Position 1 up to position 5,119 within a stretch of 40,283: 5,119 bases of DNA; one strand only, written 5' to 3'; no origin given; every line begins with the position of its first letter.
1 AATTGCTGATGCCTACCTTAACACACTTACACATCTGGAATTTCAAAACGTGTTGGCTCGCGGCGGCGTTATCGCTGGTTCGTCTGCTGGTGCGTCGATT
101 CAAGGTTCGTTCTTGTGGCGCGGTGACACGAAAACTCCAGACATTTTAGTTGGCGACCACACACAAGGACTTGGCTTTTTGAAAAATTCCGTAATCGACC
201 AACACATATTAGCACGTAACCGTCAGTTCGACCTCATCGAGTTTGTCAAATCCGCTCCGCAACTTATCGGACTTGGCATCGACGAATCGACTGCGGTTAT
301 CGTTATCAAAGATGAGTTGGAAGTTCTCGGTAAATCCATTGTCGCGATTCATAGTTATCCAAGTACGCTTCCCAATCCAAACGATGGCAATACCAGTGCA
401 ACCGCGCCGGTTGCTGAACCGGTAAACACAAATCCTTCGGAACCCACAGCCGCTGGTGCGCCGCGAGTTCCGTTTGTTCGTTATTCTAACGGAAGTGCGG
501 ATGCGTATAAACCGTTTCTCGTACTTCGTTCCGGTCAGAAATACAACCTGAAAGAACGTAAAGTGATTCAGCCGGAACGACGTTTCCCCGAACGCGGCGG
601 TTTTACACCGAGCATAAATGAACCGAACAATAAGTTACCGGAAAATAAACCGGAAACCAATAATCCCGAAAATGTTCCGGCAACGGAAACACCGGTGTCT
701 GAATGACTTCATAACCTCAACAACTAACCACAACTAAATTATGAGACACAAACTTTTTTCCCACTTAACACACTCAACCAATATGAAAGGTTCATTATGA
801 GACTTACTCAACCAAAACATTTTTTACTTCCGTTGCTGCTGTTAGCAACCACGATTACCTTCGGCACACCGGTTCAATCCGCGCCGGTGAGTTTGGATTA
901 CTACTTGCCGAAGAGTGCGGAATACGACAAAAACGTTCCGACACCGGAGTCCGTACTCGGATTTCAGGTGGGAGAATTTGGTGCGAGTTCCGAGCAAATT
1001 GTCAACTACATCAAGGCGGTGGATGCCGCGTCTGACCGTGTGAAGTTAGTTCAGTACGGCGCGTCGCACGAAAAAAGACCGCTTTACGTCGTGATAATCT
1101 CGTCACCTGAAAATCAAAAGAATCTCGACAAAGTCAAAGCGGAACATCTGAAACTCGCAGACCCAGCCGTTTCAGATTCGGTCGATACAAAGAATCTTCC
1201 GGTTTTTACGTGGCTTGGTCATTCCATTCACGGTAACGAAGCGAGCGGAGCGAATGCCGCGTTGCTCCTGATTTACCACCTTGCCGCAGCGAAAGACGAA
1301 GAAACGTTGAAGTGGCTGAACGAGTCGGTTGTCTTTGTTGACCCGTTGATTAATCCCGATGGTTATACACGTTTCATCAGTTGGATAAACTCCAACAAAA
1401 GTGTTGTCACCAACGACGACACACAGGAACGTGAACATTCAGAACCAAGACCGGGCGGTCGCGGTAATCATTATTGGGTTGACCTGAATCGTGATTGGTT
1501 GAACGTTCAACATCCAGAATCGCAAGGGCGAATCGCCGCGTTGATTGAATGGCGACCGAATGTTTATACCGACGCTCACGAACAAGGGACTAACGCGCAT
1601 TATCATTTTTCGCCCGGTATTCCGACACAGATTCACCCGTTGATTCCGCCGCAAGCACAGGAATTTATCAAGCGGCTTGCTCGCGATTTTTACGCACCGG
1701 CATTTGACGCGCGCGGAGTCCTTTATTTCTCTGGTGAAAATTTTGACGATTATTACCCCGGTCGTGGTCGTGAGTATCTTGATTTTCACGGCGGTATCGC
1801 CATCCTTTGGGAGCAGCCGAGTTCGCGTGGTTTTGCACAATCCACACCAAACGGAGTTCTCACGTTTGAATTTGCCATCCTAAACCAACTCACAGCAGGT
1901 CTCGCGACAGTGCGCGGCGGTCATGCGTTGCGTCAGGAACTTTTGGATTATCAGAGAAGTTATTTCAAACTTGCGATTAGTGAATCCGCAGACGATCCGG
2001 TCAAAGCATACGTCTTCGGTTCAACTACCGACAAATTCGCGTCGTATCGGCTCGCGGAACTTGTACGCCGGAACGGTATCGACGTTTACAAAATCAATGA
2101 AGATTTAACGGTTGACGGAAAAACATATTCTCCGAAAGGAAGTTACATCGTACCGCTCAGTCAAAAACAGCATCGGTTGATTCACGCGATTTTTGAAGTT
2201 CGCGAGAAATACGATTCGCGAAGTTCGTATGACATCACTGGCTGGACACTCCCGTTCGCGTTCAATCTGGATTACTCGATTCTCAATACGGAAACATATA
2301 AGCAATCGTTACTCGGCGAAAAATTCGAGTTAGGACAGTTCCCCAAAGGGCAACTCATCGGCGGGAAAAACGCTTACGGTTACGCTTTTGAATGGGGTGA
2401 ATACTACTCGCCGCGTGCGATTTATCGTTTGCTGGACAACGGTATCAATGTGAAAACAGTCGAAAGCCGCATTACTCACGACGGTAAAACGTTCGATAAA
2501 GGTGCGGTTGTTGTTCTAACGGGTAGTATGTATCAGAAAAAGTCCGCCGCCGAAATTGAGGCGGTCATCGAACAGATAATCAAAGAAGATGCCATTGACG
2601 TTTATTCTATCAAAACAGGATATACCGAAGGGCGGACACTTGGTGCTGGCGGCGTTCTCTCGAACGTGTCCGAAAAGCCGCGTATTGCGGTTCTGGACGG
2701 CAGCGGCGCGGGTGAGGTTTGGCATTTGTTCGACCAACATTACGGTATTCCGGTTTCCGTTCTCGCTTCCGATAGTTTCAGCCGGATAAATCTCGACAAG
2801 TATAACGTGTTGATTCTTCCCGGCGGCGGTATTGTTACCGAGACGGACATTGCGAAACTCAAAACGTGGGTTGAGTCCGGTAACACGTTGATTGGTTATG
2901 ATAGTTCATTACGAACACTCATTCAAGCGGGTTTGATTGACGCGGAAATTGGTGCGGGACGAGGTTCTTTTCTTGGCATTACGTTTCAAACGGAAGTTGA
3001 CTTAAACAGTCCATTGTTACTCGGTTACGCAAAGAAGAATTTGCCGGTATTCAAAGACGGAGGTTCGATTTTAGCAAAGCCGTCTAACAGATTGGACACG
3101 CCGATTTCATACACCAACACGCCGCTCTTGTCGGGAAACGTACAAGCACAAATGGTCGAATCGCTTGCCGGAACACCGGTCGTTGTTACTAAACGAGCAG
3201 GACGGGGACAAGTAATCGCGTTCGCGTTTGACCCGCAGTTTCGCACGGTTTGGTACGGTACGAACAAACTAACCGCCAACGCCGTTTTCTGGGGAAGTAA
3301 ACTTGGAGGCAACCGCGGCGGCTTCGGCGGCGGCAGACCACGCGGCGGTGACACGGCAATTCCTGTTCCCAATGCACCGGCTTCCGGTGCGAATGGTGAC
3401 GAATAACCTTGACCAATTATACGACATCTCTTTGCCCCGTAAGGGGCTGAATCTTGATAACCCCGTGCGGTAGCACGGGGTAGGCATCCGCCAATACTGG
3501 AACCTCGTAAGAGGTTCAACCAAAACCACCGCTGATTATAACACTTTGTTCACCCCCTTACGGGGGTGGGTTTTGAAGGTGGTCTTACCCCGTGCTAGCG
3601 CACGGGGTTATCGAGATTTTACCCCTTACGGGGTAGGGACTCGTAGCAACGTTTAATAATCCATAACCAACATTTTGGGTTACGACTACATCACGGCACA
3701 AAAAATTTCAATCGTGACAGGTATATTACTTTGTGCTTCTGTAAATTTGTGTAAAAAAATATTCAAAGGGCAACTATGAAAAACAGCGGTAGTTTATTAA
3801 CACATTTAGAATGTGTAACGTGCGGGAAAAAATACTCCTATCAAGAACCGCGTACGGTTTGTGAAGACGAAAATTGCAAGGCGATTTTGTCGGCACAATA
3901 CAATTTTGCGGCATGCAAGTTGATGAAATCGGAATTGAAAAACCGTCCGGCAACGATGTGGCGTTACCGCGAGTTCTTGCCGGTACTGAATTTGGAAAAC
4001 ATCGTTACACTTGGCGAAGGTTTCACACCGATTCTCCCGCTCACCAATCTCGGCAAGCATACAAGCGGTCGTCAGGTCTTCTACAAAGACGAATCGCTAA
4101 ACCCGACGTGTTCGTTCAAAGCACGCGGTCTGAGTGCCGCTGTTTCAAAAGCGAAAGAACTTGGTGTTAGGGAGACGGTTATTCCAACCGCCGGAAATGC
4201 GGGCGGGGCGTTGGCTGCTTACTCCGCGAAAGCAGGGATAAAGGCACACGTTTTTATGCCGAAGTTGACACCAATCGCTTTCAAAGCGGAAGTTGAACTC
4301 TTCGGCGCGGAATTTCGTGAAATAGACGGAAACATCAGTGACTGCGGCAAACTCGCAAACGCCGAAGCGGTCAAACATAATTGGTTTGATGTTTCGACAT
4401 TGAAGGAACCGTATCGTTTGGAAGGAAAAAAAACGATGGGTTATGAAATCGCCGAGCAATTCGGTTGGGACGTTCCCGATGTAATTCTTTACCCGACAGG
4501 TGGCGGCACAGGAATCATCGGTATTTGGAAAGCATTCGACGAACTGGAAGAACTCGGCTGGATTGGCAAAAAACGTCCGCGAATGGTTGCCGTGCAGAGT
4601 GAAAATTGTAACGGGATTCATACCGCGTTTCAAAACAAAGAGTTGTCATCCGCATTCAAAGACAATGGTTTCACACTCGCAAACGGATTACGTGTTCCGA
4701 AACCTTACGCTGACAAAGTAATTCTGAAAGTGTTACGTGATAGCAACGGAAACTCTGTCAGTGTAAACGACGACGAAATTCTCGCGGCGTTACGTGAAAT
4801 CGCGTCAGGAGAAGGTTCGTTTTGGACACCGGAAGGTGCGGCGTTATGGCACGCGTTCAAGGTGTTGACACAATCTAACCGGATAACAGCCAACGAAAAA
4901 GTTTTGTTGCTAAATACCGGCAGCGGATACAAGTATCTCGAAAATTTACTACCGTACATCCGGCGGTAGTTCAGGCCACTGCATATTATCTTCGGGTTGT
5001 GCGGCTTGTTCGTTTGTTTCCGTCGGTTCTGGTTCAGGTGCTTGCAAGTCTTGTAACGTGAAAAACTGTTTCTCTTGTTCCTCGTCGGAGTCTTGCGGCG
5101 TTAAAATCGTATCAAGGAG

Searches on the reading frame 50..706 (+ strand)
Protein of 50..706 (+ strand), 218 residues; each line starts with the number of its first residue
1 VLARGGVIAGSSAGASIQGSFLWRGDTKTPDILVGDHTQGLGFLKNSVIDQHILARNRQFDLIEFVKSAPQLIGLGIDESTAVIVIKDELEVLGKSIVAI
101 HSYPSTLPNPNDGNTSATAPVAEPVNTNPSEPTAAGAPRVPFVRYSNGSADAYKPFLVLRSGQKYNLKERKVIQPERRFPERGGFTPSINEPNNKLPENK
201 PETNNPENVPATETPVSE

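Call 38: search_protein_families(library=pfam, proteins=[window:50-706:+], max_evalue=0.00001)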
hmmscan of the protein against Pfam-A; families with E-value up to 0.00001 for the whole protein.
window:50-706:+ (218 aa): 1 family
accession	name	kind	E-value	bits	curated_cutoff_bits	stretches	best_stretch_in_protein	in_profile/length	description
PF03575.23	Peptidase_S51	-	1.2e-08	35.3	23.9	1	3-92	114-205/206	Peptidase family S51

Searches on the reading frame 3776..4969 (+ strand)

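Call 38: search_protein_families(library=pfam, proteins=[window:3776-4969:+], max_evalue=0.00001)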
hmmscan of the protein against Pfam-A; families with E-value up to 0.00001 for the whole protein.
window:3776-4969:+ (397 aa): 1 family
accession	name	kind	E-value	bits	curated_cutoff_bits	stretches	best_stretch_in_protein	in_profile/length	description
PF00291.31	PALP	-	4.4e-69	233.5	35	1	77-382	1-295/295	Pyridoxal-phosphate dependent enzyme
